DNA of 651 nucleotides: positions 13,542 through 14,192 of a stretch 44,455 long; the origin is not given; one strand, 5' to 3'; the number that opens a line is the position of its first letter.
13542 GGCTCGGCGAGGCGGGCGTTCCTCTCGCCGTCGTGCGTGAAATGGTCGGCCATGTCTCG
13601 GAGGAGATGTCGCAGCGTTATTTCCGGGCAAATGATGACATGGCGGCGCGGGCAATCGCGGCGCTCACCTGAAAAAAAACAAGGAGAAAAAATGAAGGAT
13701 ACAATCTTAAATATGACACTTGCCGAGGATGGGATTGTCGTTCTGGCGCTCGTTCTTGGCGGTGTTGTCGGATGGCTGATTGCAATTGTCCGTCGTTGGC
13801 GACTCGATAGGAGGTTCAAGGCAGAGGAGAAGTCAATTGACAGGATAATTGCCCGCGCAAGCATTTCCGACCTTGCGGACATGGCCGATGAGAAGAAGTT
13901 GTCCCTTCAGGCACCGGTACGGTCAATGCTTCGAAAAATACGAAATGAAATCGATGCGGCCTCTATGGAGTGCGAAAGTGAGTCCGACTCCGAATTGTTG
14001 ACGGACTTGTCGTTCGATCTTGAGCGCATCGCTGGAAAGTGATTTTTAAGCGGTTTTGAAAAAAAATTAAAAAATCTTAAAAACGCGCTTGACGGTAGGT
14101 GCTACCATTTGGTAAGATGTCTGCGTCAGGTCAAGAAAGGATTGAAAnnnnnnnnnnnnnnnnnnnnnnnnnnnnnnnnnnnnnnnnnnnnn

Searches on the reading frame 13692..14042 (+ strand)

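Call 14: search_protein_families(library=pfam, max_evalue=1, proteins=[window:13692-14042:+])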
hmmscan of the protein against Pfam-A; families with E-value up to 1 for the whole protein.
window:13692-14042:+ (116 aa): 5 families
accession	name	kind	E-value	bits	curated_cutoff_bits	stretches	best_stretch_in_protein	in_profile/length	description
PF06305.16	LapA_dom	-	0.00034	20.9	28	1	16-51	23-58/64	Lipopolysaccharide assembly protein A domain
PF00558.24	Vpu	-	0.051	13.8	24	1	15-60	11-54/81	Vpu protein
PF18736.6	pEK499_p136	-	0.066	13.4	26.6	1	19-107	31-113/152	HEPN pEK499 p136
PF13807.11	GNVR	-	0.081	13.3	27.7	1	15-35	61-81/82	G-rich domain on putative tyrosine kinase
PF13829.11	DUF4191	-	0.14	11.9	30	1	29-93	125-188/219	Domain of unknown function (DUF4191)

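Call 15: search_protein_families(library=phrogs, max_evalue=1, proteins=[window:13692-14042:+])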
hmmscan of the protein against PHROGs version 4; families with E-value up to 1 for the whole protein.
window:13692-14042:+ (116 aa): 5 families
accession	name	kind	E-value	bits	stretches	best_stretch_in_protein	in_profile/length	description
phrog_14455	-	unknown function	0.034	15.4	1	5-41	49-86/88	-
phrog_2466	-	lysis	0.054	14.3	1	15-63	10-58/172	Rz-like spanin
phrog_16274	-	unknown function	0.085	12.4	1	47-106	74-132/453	-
phrog_26335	-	unknown function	0.099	13.1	1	28-110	24-103/228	-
phrog_30210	-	unknown function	0.11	13.3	1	12-70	71-129/135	-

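Call 87: search_protein_families(library=ncbifam, max_evalue=1, proteins=[window:13692-14042:+])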
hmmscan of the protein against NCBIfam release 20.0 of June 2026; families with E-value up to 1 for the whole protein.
window:13692-14042:+ (116 aa): 3 families
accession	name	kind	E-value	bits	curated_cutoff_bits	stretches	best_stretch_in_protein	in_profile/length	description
TIGR02797.1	exbB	equivalog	0.0034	17.2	206.2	1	15-113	15-107/211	tonB-system energizer ExbB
TIGR02796.1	tolQ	equivalog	0.0092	15.7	221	1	15-93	15-92/216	protein TolQ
NF007722.0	PRK10414.1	equivalog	0.035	13.6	402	1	15-112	25-117/244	tol-pal system-associated acyl-CoA thioesterase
